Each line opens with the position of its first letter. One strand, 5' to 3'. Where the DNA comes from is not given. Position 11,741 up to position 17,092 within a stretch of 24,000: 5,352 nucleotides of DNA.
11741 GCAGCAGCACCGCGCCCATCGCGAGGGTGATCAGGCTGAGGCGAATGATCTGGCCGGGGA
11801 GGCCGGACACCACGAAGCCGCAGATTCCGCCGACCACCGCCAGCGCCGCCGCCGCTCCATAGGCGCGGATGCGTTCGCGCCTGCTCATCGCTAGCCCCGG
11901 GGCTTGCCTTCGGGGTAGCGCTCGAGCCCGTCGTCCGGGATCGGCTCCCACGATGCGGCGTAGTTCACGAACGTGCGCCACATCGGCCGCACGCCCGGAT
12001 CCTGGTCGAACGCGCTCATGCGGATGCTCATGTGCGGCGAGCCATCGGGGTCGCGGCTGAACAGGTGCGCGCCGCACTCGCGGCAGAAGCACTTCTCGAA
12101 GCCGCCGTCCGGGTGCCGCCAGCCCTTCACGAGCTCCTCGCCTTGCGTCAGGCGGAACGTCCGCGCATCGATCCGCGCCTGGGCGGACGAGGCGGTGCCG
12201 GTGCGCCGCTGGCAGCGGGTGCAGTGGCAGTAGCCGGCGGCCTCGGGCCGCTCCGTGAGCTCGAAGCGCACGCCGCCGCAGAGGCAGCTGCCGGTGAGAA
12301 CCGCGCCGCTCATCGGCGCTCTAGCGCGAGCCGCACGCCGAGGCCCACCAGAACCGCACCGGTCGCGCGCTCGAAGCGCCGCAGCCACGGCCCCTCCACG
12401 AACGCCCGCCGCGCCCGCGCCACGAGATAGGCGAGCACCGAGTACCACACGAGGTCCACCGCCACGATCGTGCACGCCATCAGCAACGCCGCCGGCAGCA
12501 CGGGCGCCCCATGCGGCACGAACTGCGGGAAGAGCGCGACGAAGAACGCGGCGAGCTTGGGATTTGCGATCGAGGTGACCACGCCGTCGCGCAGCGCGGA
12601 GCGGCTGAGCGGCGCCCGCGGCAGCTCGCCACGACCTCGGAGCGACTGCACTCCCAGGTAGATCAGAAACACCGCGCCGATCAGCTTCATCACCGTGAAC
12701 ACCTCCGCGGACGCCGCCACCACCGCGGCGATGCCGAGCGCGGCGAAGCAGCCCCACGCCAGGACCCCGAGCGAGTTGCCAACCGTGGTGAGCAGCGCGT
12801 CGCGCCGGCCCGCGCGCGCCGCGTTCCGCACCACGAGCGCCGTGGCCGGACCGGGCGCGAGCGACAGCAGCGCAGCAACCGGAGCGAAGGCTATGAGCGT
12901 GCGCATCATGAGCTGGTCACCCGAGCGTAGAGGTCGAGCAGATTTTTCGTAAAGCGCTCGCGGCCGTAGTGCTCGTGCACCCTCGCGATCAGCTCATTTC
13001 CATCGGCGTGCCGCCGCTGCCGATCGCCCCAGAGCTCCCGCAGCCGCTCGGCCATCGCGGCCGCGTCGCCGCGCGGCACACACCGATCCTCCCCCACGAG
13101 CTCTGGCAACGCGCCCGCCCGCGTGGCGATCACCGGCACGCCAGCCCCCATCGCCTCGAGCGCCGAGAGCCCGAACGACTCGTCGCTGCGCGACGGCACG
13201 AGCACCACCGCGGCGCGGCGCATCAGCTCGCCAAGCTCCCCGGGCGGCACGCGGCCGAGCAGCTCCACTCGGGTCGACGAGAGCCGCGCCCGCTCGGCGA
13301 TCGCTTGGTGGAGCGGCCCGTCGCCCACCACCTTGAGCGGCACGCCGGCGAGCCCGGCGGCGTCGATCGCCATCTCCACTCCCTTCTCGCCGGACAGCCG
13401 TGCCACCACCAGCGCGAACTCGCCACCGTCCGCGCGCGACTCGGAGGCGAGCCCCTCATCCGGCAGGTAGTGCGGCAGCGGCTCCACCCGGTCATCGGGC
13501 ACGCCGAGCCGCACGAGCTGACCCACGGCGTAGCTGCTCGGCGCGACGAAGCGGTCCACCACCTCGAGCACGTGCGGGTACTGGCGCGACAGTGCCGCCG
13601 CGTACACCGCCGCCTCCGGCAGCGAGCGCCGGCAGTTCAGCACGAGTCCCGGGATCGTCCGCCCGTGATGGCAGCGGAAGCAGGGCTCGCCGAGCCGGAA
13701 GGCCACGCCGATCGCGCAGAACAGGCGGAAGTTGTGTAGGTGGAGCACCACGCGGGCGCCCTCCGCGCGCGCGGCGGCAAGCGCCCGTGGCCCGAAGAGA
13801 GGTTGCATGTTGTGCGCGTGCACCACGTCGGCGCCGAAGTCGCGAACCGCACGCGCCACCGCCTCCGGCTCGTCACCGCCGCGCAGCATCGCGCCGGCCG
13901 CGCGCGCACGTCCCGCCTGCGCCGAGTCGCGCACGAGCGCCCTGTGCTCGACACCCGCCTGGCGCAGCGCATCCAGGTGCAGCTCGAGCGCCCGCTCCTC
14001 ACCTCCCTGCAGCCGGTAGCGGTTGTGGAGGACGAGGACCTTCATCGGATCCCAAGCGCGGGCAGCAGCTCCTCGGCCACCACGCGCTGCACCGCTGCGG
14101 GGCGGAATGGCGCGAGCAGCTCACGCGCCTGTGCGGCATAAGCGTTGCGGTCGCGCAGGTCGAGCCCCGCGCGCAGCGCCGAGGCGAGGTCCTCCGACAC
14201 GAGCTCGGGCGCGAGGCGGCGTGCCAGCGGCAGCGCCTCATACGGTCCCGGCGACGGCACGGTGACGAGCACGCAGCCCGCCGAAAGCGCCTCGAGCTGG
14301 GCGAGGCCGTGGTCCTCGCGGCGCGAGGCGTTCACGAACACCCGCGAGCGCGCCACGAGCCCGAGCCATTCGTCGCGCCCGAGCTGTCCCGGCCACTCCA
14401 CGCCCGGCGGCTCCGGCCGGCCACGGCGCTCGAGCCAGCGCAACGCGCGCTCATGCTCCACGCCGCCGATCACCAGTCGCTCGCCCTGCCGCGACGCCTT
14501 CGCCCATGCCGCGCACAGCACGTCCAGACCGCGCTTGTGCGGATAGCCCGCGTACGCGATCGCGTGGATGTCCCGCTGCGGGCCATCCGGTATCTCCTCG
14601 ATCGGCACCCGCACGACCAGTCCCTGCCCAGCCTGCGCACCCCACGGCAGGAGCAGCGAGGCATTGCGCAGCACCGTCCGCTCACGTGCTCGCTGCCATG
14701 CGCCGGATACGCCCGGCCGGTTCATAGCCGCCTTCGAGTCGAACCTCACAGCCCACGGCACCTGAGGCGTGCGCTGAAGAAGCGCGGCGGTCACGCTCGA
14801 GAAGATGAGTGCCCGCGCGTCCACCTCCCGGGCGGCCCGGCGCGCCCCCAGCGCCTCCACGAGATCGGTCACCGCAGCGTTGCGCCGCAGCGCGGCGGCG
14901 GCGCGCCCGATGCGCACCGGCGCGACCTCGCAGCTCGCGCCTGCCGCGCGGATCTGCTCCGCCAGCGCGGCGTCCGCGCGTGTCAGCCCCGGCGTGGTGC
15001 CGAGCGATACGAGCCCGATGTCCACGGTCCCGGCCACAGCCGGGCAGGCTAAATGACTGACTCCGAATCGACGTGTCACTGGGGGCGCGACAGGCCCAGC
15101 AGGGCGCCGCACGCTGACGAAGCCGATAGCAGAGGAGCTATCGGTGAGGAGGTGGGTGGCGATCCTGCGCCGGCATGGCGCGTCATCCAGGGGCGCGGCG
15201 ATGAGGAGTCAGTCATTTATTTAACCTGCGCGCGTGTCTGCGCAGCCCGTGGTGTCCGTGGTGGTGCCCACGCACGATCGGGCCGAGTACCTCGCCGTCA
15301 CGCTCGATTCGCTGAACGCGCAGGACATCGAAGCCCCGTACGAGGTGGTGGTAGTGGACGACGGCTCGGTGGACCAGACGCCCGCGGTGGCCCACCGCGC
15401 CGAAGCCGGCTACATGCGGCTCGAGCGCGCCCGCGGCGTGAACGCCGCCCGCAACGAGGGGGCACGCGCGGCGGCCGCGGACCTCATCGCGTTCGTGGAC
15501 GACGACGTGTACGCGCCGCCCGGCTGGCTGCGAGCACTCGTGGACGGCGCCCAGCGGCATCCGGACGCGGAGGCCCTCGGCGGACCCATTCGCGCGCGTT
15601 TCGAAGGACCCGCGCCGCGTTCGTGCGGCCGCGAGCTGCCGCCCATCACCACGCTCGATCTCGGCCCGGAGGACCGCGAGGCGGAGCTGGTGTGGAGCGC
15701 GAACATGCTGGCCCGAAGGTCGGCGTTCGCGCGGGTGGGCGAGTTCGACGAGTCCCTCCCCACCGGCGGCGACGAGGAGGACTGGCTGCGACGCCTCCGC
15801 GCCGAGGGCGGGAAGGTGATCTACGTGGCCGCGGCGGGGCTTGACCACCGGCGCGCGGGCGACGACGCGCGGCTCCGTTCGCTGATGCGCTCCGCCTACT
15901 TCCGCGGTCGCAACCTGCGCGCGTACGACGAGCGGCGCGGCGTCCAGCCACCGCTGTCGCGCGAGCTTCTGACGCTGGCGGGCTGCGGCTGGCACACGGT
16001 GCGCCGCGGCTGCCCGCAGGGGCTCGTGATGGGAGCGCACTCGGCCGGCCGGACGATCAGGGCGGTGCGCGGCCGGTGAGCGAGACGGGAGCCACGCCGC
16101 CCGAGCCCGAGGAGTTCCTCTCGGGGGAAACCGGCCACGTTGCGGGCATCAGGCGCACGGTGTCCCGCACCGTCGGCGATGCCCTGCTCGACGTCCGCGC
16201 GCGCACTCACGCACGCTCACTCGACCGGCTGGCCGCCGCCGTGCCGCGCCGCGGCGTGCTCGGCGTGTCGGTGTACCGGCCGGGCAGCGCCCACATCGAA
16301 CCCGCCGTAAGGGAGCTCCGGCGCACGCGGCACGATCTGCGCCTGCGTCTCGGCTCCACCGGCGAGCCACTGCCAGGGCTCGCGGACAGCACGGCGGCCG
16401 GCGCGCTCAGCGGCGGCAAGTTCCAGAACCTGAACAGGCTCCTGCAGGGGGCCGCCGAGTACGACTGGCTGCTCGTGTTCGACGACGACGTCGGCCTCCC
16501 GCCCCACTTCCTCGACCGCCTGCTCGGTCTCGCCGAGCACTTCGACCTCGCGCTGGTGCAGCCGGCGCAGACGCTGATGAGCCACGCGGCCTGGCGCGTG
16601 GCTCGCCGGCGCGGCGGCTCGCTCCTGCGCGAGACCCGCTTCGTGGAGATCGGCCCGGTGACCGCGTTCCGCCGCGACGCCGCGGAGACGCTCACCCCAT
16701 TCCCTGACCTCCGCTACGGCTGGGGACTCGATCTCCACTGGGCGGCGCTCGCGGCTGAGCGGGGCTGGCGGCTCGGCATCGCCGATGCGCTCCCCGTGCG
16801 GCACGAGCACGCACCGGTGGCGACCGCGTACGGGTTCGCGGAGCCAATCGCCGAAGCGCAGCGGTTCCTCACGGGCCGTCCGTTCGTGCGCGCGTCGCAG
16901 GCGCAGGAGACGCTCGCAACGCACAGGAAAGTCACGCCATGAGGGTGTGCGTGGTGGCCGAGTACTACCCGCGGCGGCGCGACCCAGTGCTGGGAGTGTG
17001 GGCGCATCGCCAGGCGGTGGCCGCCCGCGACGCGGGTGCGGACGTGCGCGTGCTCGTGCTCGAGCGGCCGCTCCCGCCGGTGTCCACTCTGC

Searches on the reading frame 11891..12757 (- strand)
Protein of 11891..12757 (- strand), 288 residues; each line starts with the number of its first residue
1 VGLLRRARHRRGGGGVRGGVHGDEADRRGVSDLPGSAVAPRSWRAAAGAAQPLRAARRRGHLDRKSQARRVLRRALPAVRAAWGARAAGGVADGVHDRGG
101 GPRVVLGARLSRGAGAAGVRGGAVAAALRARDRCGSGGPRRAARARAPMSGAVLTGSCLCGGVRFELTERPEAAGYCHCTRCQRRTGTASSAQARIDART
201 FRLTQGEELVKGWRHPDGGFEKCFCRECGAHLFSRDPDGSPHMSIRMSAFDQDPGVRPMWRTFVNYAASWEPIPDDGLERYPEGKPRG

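Call 67: search_protein_families(library=pfam, proteins=[window:11891-12757:-], max_evalue=0.0001)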
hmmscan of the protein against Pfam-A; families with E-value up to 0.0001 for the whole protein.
window:11891-12757:- (288 aa): 1 family
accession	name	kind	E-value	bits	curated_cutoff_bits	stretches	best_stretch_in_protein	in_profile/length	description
PF04828.22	GFA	-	2.5e-24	86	24.3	1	154-264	2-113/115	Glutathione-dependent formaldehyde-activating enzyme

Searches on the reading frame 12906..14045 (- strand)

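Call 22: search_protein_families(library=pfam, proteins=[window:12906-14045:-], max_evalue=0.001)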
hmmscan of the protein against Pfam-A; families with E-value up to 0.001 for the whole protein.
window:12906-14045:- (379 aa): 6 families
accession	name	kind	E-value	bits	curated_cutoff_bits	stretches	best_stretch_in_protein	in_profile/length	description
PF00534.26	Glycos_transf_1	-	2.8e-25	89.3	26.4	1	204-346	11-163/172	Glycosyl transferases group 1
PF13692.12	Glyco_trans_1_4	-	1.3e-24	87.5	27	1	212-341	5-142/142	Glycosyl transferases group 1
PF20706.3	GT4-conflict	-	1.1e-10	41.5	26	1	267-367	271-383/385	Family 4 Glycosyltransferase in conflict systems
PF13439.12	Glyco_transf_4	-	3e-10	40.8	28.5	1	14-191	2-163/170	Glycosyltransferase Family 4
PF13579.12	Glyco_trans_4_4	-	3.2e-08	34.5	29.7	1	14-191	1-156/158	Glycosyl transferase 4-like domain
PF13524.12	Glyco_trans_1_2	-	5.7e-08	33.3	25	1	232-368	12-141/144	Glycosyl transferase-like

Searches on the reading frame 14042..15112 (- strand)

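Call 22: search_protein_families(library=pfam, proteins=[window:14042-15112:-], max_evalue=0.001)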
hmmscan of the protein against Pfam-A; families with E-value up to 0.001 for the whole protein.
window:14042-15112:- (356 aa): 3 families
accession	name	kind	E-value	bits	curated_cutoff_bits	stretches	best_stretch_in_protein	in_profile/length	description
PF13692.12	Glyco_trans_1_4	-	5.6e-12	46.6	27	1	186-314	5-137/142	Glycosyl transferases group 1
PF00534.26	Glycos_transf_1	-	3.9e-08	33.4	26.4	1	185-294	19-131/172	Glycosyl transferases group 1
PF13524.12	Glyco_trans_1_2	-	1e-05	26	25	1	206-331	11-127/144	Glycosyl transferase-like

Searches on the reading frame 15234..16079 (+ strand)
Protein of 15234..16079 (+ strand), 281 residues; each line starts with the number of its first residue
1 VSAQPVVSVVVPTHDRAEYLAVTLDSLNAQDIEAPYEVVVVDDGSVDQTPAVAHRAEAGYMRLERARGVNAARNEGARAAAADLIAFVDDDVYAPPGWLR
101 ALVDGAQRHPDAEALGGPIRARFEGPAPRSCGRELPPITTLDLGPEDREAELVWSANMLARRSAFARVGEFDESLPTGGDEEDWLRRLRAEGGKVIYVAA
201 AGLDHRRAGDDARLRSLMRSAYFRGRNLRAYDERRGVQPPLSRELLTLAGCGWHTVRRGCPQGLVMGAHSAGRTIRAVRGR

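Call 67: search_protein_families(library=pfam, proteins=[window:15234-16079:+], max_evalue=0.0001)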
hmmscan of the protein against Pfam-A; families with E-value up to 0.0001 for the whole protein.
window:15234-16079:+ (281 aa): 3 families
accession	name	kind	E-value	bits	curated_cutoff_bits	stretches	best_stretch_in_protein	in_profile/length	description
PF00535.33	Glycos_transf_2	-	2.1e-29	103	23.3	1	8-167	1-166/168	Glycosyl transferase family 2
PF13641.12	Glyco_tranf_2_3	-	9.6e-15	55.6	27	1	5-202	2-208/230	Glycosyltransferase like family 2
PF10111.15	Glyco_tranf_2_2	-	8.3e-10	39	27.3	1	10-101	3-101/276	Glycosyltransferase like family 2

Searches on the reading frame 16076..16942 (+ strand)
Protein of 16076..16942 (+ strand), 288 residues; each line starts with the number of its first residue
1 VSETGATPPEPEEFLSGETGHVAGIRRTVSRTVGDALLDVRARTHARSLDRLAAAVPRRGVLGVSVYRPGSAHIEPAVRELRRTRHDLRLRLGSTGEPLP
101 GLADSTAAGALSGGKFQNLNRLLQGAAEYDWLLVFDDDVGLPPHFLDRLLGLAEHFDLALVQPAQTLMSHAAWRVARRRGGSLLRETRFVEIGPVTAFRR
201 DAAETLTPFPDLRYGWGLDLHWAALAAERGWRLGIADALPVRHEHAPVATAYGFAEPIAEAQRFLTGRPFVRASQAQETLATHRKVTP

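Call 67: search_protein_families(library=pfam, proteins=[window:16076-16942:+], max_evalue=0.0001)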
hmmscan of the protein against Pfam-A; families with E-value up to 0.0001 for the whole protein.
window:16076-16942:+ (288 aa): 3 families
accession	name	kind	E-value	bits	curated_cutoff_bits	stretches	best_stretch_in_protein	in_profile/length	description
PF05212.18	DUF707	-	1.5e-06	28.1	24.1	0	128-279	114-286/299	Protein of unknown function (DUF707)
PF13506.12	Glyco_transf_21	-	1.5e-05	25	21.7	1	115-239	18-150/174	Glycosyl transferase family 21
PF13641.12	Glyco_tranf_2_3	-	6.9e-05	23.4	27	0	112-245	71-213/230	Glycosyltransferase like family 2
